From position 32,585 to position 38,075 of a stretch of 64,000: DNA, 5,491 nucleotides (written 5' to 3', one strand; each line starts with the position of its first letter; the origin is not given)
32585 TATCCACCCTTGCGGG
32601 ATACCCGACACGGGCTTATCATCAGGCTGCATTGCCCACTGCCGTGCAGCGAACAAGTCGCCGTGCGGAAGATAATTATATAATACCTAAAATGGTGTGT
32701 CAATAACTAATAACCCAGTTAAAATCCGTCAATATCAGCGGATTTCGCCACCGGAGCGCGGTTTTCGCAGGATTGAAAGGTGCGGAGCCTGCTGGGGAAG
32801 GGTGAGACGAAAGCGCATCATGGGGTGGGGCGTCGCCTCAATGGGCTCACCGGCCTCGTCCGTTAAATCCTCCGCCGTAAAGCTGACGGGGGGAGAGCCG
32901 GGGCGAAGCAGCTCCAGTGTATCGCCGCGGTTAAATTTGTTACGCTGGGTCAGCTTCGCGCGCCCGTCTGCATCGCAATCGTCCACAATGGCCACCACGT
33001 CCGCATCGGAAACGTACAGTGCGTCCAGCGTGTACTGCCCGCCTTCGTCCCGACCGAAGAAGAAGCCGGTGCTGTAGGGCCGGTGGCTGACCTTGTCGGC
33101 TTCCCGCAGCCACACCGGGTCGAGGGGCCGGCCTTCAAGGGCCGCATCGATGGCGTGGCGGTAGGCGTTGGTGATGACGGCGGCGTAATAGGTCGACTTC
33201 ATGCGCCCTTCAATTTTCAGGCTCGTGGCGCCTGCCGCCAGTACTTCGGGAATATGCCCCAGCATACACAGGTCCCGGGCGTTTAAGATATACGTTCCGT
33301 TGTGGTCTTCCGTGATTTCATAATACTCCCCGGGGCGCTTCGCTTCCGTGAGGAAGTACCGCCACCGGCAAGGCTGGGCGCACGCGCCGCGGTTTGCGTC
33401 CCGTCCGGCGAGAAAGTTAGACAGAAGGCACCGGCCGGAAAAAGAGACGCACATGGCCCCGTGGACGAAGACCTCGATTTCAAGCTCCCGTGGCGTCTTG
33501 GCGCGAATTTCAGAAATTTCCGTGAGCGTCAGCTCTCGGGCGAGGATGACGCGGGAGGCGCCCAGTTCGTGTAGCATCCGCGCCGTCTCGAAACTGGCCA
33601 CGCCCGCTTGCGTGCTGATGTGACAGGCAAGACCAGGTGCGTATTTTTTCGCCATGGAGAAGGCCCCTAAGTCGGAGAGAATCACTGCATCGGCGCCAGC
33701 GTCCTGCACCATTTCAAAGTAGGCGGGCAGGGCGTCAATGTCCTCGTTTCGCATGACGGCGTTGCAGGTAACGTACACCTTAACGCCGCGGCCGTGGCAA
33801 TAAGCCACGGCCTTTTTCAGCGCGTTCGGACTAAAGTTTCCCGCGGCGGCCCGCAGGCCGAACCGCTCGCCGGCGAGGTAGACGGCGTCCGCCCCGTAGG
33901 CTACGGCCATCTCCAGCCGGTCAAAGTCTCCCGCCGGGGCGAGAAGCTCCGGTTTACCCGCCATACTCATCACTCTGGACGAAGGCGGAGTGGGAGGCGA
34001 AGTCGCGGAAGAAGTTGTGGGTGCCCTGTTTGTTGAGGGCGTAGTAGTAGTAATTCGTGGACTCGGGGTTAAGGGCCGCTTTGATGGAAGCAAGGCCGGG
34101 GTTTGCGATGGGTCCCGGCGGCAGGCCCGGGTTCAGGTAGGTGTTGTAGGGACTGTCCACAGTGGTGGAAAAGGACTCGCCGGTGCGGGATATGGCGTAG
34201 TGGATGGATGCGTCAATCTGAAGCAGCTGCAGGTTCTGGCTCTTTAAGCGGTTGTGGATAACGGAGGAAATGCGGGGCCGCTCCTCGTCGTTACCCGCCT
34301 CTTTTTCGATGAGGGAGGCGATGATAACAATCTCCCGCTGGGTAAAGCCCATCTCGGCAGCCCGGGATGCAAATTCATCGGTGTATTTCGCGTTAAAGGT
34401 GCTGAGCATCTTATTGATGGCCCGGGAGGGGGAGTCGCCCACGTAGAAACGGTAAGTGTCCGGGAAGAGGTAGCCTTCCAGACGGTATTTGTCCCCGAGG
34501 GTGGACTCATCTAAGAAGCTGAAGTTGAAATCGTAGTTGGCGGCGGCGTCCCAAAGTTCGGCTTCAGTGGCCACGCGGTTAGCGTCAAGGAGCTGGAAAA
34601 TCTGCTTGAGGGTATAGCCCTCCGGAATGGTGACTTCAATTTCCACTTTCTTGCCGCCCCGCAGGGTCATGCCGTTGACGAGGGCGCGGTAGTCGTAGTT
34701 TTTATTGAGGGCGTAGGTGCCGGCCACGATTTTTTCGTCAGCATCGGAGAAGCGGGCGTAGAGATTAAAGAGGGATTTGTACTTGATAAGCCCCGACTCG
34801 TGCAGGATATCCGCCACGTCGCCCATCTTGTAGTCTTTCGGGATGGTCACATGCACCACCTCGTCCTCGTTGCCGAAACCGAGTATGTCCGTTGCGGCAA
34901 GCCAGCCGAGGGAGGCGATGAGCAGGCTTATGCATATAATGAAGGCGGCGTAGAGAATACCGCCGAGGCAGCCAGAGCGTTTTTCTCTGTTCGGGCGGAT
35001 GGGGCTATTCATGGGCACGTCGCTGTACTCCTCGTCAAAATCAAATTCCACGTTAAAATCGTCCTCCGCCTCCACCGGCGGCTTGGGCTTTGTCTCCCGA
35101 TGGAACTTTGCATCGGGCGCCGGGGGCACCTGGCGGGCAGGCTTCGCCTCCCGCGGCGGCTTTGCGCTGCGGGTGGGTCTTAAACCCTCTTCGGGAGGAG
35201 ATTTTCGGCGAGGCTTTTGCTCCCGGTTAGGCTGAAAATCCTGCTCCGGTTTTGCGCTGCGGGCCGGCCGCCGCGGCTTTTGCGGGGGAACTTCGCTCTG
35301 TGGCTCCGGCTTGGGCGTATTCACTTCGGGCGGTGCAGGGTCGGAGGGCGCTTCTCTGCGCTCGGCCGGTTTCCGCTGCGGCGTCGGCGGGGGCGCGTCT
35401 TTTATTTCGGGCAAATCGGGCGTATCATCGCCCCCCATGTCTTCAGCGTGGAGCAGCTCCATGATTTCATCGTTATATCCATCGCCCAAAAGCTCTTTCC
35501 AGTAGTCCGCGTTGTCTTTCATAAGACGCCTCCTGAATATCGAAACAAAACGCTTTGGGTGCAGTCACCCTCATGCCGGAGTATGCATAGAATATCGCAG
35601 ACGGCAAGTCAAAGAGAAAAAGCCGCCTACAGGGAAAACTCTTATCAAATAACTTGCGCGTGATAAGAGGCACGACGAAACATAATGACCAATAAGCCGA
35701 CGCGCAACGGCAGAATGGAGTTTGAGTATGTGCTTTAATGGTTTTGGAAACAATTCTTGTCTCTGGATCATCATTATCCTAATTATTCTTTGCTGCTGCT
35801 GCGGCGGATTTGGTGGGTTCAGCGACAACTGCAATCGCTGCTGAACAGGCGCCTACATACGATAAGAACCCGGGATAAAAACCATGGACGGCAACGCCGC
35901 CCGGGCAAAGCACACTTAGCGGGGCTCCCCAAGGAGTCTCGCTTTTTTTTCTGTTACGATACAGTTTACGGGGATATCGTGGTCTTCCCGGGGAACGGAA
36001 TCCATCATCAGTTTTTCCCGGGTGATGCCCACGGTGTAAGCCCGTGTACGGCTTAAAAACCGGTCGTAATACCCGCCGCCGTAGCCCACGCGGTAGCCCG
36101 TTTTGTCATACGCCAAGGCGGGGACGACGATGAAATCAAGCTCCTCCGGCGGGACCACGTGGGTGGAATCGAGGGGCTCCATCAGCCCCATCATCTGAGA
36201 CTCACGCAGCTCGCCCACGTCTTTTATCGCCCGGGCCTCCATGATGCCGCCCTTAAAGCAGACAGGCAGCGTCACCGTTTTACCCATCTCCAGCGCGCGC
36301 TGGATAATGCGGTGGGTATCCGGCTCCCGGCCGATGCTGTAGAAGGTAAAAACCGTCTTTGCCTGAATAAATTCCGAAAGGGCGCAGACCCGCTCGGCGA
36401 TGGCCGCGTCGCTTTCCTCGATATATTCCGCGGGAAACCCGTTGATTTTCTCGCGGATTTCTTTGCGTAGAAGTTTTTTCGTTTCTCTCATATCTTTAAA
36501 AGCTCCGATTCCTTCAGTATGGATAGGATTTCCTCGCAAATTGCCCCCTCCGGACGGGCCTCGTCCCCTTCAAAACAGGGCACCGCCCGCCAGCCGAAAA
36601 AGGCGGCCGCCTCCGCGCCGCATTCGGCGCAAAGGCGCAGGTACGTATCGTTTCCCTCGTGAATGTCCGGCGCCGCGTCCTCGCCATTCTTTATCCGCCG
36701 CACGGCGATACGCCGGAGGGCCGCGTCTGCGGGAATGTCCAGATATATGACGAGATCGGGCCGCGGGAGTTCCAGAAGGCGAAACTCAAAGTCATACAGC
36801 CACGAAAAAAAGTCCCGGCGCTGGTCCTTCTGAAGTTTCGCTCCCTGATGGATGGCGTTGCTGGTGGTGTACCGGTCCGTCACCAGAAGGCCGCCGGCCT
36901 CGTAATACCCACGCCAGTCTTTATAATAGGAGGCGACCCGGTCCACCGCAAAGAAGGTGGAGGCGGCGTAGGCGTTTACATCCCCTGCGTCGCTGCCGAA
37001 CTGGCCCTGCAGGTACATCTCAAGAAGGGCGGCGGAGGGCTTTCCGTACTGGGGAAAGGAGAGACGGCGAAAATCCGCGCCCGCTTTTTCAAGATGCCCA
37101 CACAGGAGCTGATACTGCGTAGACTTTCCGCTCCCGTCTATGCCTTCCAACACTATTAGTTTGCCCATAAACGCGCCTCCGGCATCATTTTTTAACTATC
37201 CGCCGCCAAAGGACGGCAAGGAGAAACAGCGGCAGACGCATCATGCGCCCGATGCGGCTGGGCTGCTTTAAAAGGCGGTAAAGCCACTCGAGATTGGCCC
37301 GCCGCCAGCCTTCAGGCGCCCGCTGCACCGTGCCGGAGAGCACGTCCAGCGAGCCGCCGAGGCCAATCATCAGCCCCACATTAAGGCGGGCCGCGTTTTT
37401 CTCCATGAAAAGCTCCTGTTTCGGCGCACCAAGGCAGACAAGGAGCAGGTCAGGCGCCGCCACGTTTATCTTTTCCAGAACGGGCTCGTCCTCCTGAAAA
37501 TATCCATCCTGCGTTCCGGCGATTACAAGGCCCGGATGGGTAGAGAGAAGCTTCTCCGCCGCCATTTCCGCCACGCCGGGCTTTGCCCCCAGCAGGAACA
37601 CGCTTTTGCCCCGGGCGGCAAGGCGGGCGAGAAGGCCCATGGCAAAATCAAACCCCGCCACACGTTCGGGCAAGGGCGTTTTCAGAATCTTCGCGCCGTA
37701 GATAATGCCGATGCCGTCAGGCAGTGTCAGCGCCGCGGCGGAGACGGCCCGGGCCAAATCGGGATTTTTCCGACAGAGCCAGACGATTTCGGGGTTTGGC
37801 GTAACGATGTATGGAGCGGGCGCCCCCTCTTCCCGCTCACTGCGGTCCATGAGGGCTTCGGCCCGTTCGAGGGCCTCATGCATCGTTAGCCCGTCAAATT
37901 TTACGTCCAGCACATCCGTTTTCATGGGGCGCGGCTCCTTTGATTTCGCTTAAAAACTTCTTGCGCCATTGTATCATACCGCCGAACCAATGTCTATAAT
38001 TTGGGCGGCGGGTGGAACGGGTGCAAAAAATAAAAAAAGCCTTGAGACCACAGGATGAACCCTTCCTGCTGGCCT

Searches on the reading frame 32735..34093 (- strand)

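Call 39: search_protein_families(library=pfam, proteins=[window:32735-34093:-], max_evalue=0.00001)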
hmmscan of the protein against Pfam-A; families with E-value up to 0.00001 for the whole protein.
window:32735-34093:- (452 aa): 2 families
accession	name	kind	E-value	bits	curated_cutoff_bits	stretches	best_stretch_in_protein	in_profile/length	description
PF01136.24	Peptidase_U32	-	6.2e-93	310.8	22.4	1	120-350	2-232/233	Peptidase family U32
PF16325.11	Peptidase_U32_C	-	5.4e-26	91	28.2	1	364-443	3-83/83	Peptidase family U32 C-terminal domain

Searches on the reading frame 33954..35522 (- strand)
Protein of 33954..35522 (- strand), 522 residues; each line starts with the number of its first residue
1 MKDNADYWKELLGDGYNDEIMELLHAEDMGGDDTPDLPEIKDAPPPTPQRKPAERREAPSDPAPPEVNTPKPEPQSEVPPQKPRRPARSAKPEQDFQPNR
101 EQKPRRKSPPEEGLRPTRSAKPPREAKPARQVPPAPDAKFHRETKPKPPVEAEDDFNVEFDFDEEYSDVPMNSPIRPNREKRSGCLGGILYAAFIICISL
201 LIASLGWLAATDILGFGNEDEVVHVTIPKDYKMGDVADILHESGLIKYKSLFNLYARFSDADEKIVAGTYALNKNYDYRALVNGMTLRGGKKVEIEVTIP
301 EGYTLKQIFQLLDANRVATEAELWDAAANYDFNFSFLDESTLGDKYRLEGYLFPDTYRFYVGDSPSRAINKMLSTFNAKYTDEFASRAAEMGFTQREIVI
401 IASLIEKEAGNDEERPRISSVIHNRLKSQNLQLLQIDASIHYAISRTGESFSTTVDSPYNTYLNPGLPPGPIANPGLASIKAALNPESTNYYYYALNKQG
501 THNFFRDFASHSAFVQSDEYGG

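Call 39: search_protein_families(library=pfam, proteins=[window:33954-35522:-], max_evalue=0.00001)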
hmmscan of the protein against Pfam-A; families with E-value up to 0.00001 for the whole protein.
window:33954-35522:- (522 aa): 1 family
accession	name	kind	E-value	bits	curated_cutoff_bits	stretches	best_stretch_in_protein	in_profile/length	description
PF02618.21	YceG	-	1.3e-82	277.8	32.4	1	225-516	1-274/275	YceG-like family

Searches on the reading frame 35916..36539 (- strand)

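Call 39: search_protein_families(library=pfam, proteins=[window:35916-36539:-], max_evalue=0.00001)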
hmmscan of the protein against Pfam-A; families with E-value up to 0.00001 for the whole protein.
window:35916-36539:- (207 aa): 1 family
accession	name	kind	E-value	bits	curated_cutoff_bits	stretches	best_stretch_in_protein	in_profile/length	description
PF01812.26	5-FTHF_cyc-lig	-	3.8e-43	148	27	1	21-197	1-186/186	5-formyltetrahydrofolate cyclo-ligase family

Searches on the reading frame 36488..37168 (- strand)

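Call 40: search_protein_families(library=pfam, proteins=[window:36488-37168:-], max_evalue=0.00001)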
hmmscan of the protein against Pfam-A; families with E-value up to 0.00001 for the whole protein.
window:36488-37168:- (226 aa): 1 family
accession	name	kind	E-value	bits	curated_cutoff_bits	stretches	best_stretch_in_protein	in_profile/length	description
PF02223.23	Thymidylate_kin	-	1.5e-20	74.1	27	1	7-170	1-152/185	Thymidylate kinase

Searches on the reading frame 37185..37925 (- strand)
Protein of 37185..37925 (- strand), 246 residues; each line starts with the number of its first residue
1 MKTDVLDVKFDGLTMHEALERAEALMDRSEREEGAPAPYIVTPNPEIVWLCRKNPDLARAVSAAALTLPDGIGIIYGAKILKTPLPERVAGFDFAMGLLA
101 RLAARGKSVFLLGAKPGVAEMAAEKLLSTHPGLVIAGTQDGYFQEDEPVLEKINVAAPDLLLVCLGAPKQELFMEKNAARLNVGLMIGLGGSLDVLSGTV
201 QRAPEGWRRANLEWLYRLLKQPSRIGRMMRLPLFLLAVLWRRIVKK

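Call 40: search_protein_families(library=pfam, proteins=[window:37185-37925:-], max_evalue=0.00001)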
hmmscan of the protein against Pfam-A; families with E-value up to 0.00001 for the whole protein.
window:37185-37925:- (246 aa): 1 family
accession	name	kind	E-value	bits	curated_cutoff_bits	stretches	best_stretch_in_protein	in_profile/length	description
PF03808.19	Glyco_tran_WecG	-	3.6e-61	206.3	27.4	1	64-229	1-168/168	Glycosyl transferase WecG/TagA/CpsF family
